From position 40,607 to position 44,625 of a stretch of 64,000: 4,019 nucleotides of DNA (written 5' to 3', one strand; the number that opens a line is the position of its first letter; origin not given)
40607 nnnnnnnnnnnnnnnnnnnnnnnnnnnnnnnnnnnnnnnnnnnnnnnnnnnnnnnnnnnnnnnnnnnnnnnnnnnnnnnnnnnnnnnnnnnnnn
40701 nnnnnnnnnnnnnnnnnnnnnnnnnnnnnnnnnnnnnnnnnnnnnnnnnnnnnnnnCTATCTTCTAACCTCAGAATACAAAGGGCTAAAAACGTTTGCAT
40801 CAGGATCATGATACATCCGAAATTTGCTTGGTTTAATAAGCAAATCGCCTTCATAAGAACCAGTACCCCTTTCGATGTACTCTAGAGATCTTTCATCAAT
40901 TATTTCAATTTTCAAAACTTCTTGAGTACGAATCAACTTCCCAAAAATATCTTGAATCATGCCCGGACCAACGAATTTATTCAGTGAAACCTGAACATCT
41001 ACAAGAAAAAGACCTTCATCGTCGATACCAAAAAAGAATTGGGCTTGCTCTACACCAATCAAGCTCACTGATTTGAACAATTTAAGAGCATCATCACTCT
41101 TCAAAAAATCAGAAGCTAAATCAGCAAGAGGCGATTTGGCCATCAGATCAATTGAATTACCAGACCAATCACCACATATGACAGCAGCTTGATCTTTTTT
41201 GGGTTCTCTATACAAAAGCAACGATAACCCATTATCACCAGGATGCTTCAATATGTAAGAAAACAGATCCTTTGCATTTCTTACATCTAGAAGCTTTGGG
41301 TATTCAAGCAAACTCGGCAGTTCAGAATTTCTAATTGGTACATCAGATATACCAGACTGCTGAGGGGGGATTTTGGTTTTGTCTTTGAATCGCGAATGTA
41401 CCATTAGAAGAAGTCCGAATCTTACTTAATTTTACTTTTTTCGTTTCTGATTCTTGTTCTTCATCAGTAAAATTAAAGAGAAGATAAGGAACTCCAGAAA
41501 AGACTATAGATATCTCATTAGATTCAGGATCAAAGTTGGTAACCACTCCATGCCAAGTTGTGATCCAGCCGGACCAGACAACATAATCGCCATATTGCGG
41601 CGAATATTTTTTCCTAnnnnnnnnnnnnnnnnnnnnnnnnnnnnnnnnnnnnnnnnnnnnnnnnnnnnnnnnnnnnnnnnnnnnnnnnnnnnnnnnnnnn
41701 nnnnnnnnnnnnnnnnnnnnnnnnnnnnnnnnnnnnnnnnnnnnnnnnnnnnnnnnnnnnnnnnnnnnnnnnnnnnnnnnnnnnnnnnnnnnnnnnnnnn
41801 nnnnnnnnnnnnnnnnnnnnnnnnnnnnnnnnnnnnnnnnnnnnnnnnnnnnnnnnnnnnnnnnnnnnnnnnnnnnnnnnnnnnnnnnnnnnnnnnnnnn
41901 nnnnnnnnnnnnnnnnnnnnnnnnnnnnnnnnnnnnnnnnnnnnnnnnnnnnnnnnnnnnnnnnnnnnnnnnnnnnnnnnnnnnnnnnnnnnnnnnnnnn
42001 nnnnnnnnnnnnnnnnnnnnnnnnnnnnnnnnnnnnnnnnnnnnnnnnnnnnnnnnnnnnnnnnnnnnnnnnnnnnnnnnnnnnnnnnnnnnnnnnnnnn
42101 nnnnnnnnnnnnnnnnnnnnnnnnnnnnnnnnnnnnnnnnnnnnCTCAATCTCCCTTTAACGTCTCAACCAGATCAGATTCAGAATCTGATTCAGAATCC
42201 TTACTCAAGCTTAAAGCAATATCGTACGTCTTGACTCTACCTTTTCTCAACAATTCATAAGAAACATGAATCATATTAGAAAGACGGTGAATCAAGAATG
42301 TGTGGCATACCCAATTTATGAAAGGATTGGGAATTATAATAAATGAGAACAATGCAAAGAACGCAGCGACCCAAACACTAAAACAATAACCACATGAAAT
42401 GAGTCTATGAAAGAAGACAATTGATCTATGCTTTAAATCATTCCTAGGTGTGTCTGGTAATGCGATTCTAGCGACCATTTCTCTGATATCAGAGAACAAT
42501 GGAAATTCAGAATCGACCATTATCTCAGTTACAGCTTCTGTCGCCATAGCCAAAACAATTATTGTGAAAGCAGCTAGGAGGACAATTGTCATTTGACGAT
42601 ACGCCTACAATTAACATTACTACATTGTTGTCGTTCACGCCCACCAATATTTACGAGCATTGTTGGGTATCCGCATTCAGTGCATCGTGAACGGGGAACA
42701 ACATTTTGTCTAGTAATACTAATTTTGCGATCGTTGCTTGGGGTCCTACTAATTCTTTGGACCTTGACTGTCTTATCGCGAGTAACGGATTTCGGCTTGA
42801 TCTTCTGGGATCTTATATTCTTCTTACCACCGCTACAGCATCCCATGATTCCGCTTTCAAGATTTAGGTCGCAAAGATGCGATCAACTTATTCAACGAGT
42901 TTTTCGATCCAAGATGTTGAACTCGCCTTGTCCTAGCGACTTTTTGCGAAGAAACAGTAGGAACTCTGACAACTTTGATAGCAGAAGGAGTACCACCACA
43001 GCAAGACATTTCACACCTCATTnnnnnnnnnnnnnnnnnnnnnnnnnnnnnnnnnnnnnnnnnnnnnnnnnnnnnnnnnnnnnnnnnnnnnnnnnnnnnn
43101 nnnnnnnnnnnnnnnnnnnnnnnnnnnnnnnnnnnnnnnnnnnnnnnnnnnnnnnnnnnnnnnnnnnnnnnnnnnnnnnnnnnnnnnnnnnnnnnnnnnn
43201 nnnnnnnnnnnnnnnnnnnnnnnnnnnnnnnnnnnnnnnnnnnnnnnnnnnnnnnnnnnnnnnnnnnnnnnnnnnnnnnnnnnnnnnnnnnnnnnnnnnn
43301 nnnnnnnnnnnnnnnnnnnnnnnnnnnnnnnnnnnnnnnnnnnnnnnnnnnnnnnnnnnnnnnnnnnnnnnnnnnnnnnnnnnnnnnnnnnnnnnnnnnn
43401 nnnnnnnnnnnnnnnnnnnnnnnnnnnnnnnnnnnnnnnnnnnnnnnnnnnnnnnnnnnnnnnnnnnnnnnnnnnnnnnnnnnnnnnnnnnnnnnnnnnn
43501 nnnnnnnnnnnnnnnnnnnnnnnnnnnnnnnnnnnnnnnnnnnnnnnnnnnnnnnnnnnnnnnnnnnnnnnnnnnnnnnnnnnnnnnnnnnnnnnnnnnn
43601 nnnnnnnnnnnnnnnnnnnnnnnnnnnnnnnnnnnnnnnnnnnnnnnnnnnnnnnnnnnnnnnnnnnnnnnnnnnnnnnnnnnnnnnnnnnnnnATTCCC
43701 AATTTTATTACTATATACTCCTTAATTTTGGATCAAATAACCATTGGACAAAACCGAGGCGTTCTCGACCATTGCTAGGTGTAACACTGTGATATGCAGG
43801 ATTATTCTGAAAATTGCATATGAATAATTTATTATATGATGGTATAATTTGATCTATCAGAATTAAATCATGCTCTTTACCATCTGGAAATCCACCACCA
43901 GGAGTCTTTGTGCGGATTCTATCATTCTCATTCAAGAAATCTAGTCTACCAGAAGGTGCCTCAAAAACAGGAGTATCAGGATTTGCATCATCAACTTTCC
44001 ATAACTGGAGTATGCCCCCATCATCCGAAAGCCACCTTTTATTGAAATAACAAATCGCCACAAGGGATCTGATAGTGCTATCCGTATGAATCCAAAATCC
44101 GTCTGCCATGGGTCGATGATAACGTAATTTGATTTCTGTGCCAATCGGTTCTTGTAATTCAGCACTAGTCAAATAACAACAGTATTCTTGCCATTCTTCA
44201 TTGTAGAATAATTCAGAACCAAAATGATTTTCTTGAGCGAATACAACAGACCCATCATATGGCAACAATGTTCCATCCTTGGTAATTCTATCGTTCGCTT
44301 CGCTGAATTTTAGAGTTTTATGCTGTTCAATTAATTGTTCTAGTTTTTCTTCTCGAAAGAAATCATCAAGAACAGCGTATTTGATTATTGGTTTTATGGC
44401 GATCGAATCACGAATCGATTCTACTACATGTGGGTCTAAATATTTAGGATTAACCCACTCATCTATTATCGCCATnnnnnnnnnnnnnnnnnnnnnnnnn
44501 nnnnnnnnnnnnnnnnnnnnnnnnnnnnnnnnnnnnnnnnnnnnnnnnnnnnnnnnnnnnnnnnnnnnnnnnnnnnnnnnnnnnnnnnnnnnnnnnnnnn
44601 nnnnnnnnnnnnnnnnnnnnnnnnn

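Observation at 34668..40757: Glycan-modification gene set: sulfotransferase, macro domain, three glycosyltransferases, plus kdsB, gmd and a GT9-like gene elsewhere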

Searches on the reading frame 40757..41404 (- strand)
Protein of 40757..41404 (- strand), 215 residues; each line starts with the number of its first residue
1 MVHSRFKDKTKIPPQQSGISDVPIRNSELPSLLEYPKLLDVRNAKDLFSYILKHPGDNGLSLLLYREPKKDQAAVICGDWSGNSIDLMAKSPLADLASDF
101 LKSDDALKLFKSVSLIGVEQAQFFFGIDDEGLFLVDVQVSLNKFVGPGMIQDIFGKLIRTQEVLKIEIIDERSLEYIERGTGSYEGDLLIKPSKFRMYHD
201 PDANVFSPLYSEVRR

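Call 3: search_protein_families(library=pfam, proteins=[window:40757-41404:-], max_evalue=0.1)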
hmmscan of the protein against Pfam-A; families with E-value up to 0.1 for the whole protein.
window:40757-41404:- (215 aa): 0 families

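Call 6: search_protein_families(library=phrogs, proteins=[window:40757-41404:-], max_evalue=0.01)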
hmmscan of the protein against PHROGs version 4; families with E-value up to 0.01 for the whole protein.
window:40757-41404:- (215 aa): 0 families

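Call 52: find_related_loci(query=A5, collection=viral_contigs, flank=10000)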
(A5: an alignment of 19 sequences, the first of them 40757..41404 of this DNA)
Query A5 (215 aa) in viral_contigs; peptide patterns used: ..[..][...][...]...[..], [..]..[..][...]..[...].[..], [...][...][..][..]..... (x = any residue, [..] = any of these).
124 stretches matched a pattern; 72 encode a relative of the query (tblastn E <= 1e-3); 72 distinct loci.
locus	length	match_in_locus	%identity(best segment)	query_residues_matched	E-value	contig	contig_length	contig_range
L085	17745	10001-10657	61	1-215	3e-89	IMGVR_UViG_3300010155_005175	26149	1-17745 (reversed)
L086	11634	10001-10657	61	1-215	2e-89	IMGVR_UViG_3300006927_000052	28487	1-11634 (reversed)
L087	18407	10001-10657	61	1-215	3e-89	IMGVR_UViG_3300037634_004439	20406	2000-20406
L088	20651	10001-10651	60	1-215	1e-88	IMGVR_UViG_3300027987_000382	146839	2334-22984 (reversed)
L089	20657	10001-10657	61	1-215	3e-89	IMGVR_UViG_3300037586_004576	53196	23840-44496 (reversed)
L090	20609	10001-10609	52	10-215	1e-68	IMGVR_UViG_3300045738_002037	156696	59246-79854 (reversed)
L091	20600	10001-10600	50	15-215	1e-67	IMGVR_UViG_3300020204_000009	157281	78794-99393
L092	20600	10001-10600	50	15-215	1e-67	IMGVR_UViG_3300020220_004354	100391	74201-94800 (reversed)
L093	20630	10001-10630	48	1-215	4e-66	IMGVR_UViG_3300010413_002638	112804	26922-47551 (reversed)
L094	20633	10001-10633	47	1-215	8e-64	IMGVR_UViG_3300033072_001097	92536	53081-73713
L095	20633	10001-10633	47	1-215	8e-64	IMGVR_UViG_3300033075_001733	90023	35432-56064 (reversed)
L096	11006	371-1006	49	1-215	8e-63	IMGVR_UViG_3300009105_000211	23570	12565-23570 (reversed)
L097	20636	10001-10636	49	1-215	8e-63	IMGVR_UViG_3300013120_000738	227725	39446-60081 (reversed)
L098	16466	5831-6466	49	1-215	8e-63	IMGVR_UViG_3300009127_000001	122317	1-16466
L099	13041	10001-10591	50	26-215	4e-62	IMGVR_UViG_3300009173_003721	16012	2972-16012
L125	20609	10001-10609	38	15-215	3e-36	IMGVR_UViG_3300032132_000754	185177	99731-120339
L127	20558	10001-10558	41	16-210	4e-35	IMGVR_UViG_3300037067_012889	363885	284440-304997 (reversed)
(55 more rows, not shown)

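Call 56: search_protein_families(library=pfam, proteins=[L127:10584-11144:+, L127:13914-14888:+, L127:15546-16013:+, L127:16790-17332:+, L127:17356-17907:+, L127:17945-18709:+, L127:18747-19757:+, L125:15509-16246:+, L125:10620-11195:+, L125:11419-11955:+], max_evalue=0.01)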
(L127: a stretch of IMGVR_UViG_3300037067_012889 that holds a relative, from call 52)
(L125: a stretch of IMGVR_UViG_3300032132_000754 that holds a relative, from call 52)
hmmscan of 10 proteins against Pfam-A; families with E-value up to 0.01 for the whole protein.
L127:10584-11144:+ (186 aa): 2 families
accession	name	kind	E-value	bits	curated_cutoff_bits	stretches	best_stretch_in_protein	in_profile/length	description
PF08433.16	KTI12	-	0.00073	19.6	22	1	12-183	3-170/271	Chromatin associated protein KTI12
PF13238.12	AAA_18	-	0.0062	17.4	29.4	1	13-98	1-85/128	AAA domain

L127:13914-14888:+ (324 aa): 0 families

L127:15546-16013:+ (155 aa): 0 families

L127:16790-17332:+ (180 aa): 0 families

L127:17356-17907:+ (183 aa): 1 family
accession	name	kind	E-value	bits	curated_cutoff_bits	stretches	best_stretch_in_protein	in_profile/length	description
PF08843.17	AbiEii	-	0.00057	20.3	22.5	0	37-64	18-49/238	Nucleotidyl transferase AbiEii toxin, Type IV TA system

L127:17945-18709:+ (254 aa): 0 families

L127:18747-19757:+ (336 aa): 8 families
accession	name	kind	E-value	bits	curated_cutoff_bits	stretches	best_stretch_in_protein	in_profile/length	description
PF08722.17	Tn7_TnsA-like_N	-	8.1e-08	33.1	26.5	1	248-319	3-83/85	TnsA-like endonuclease N terminal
PF13384.12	HTH_23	-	1.2e-06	28.6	24.6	0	13-36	10-34/50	Homeodomain-like domain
PF08281.18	Sigma70_r4_2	-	0.0026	17.8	25.7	0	20-34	27-41/54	Sigma-70, region 4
PF12728.13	HTH_17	-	0.0034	18.1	27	0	159-183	6-30/51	Helix-turn-helix domain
PF00196.25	GerE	-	0.0059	16.6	23.5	0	79-103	12-36/57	Bacterial regulatory proteins, luxR family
PF24308.1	DUF7487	-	0.0072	16.7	27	0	209-297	115-205/220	Family of unknown function (DUF7487)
PF18024.7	HTH_50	-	0.0076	16.4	27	0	21-45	25-49/50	Helix-turn-helix domain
PF13936.12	HTH_38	-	0.0096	16.1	27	0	19-36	20-37/44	Helix-turn-helix domain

L125:15509-16246:+ (245 aa): 0 families

L125:10620-11195:+ (191 aa): 3 families
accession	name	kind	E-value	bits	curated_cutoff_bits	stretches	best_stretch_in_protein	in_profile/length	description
PF01844.29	HNH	-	6.3e-14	52.3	21.4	1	105-148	1-45/47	HNH endonuclease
PF14279.12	HNH_5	-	1.5e-11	44.5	27.5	1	105-156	1-52/56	HNH endonuclease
PF13395.12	HNH_4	-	0.0014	19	22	1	105-149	1-50/54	HNH endonuclease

L125:11419-11955:+ (178 aa): 3 families
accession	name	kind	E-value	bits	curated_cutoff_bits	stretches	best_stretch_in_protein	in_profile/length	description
PF06414.18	Zeta_toxin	-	4.2e-06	26.8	22.3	1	3-113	19-133/199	Zeta toxin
PF13671.12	AAA_33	-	0.0032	18.2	27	1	3-120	2-115/143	AAA domain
PF13238.12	AAA_18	-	0.009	16.9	29.4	0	5-94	3-91/128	AAA domain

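Call 73: find_homologous_proteins(query=window:40757-41404:-, max_evalue=0.001)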
Query window:40757-41404:- (215 aa): 72 proteins with E <= 0.001 among 195 candidates.
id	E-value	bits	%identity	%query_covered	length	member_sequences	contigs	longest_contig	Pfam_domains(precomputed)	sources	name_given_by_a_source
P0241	7.9e-137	472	100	100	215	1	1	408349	-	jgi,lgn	-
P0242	3.6e-83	296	61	100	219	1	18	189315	-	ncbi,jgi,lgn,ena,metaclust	jgi:hypothetical protein|metaclust:\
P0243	3.8e-82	293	60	100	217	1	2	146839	-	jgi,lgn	-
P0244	1.1e-79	285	60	100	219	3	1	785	-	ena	-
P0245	2.2e-78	281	59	100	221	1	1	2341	-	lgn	-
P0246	3.3e-75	271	59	100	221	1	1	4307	-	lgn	-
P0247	4.0e-67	244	55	96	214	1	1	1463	-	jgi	jgi:hypothetical protein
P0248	4.2e-67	244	55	93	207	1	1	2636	-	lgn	-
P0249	1.4e-66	242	55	93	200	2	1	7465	-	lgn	-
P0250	4.6e-65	237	55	97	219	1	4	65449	-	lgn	-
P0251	1.2e-64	236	54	96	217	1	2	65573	-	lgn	-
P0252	1.4e-64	236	53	98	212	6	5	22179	-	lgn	-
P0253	1.4e-64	236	53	97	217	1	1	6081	-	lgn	-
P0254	7.9e-64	233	54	97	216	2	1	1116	-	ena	-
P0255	2.1e-62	229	53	93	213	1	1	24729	-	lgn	-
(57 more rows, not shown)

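Call 81: search_protein_representatives(alignment_id=A6)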
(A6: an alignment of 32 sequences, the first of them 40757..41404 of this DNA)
Query: 32 sequences, 214 profile positions. Proteins with E-value up to 0.001 (for the whole library): 250; up to 1e-10: 225; up to 1e-30: 126. The best 150 are listed.
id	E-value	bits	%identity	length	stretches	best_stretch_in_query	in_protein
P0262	1.2e-100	351.6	-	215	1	1-214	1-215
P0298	3.1e-83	294.6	-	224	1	2-214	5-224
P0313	5.1e-79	280.8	-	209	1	10-214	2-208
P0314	1.1e-77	276.5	-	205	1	4-214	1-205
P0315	5.6e-76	270.9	-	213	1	1-212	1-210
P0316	9.4e-72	257.1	-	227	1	22-214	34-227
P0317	7.3e-71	254.2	-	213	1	3-214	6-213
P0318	1.4e-67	243.5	-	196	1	16-214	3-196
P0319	2.5e-67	242.6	-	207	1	1-214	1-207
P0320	1.5e-65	236.9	-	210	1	2-214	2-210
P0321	1.4e-63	230.4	-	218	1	5-214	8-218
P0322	3.6e-63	229.0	-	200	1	10-212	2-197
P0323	1.2e-62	227.4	-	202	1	10-214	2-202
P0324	1.8e-61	223.5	-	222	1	2-214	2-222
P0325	8.7e-61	221.3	-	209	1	12-214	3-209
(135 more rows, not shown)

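Call 89: search_protein_families(library=pfam, proteins=[L127:11117-12955:+, L125:11958-13877:+, L125:14211-15251:+, L127:12958-13917:+], max_evalue=0.001)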
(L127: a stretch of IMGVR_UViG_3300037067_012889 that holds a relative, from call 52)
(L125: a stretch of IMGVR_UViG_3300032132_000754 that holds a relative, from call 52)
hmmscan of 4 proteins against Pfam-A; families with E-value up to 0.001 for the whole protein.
L127:11117-12955:+ (612 aa): 5 families
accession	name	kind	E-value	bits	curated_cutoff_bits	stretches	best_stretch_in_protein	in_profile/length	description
PF10111.15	Glyco_tranf_2_2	-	9.8e-16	58.5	27.3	1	367-565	1-219/276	Glycosyltransferase like family 2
PF00535.33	Glycos_transf_2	-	3.7e-15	56.7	23.3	2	125-199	3-76/168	Glycosyl transferase family 2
PF02709.20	Glyco_transf_7C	-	1.8e-12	47.1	23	1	503-549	12-58/78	N-terminal domain of galactosyltransferase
PF13641.12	Glyco_tranf_2_3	-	4.9e-10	40.2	27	1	364-467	1-109/230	Glycosyltransferase like family 2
PF13632.12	Glyco_trans_2_3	-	0.00028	21.2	27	1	449-552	3-112/198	Glycosyl transferase family group 2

L125:11958-13877:+ (639 aa): 3 families
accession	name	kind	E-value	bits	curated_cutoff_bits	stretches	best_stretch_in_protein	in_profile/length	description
PF00535.33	Glycos_transf_2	-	1.2e-16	61.6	23.3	2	393-554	1-154/168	Glycosyl transferase family 2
PF02709.20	Glyco_transf_7C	-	1.5e-12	47.4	23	1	529-593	10-77/78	N-terminal domain of galactosyltransferase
PF10111.15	Glyco_tranf_2_2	-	5.3e-12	46.2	27.3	1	393-589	1-214/276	Glycosyltransferase like family 2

L125:14211-15251:+ (346 aa): 1 family
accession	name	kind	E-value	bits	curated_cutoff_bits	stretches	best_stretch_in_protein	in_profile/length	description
PF13524.12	Glyco_trans_1_2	-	1e-11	45.4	25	1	196-322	18-143/144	Glycosyl transferase-like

L127:12958-13917:+ (319 aa): 1 family
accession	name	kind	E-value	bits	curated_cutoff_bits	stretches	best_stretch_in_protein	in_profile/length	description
PF13524.12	Glyco_trans_1_2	-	1.1e-15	58.3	25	1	169-300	9-143/144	Glycosyl transferase-like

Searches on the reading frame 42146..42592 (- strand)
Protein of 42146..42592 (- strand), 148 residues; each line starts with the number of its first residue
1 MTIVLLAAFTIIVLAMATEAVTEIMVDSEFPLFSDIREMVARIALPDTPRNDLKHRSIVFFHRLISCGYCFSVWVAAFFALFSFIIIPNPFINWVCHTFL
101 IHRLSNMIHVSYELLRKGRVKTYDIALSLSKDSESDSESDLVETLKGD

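Call 49: search_protein_families(library=phrogs, proteins=[window:42146-42592:-], max_evalue=0.01)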
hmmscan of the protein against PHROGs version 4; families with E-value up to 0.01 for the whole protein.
window:42146-42592:- (148 aa): 1 family
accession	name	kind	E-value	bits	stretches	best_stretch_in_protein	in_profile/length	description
phrog_781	-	unknown function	6.9e-06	26.4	1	8-96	38-119/152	-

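Call 69: search_protein_families(library=pfam, proteins=[window:42146-42592:-], max_evalue=0.01)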
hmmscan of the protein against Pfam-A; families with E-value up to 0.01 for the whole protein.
window:42146-42592:- (148 aa): 1 family
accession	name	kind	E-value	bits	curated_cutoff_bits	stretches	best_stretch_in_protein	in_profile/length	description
PF07098.16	DUF1360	-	5.3e-05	23.6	21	1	60-111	52-101/102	Protein of unknown function (DUF1360)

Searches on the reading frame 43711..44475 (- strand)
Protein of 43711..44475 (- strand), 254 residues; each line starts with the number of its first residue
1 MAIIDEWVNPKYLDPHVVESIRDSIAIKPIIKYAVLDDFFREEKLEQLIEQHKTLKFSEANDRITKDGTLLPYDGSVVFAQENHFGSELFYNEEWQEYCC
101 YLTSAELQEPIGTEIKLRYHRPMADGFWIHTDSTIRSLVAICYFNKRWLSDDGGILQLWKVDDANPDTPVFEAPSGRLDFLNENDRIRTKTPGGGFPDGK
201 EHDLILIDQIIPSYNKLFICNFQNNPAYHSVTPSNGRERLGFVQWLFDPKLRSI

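Call 8: search_protein_families(library=pfam, proteins=[window:43711-44475:-], max_evalue=0.05)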
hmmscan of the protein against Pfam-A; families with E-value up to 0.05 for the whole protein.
window:43711-44475:- (254 aa): 3 families
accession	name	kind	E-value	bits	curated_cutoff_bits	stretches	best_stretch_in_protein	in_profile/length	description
PF13661.12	2OG-FeII_Oxy_4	-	3.8e-09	37.4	27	1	129-168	14-55/98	2OG-Fe(II) oxygenase superfamily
PF13640.12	2OG-FeII_Oxy_3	-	2.4e-05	25.6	27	1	127-246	12-97/98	2OG-Fe(II) oxygenase superfamily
PF10637.15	Ofd1_CTDD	-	0.0087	16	27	0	4-51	6-50/255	Oxoglutarate and iron-dependent oxygenase degradation C-term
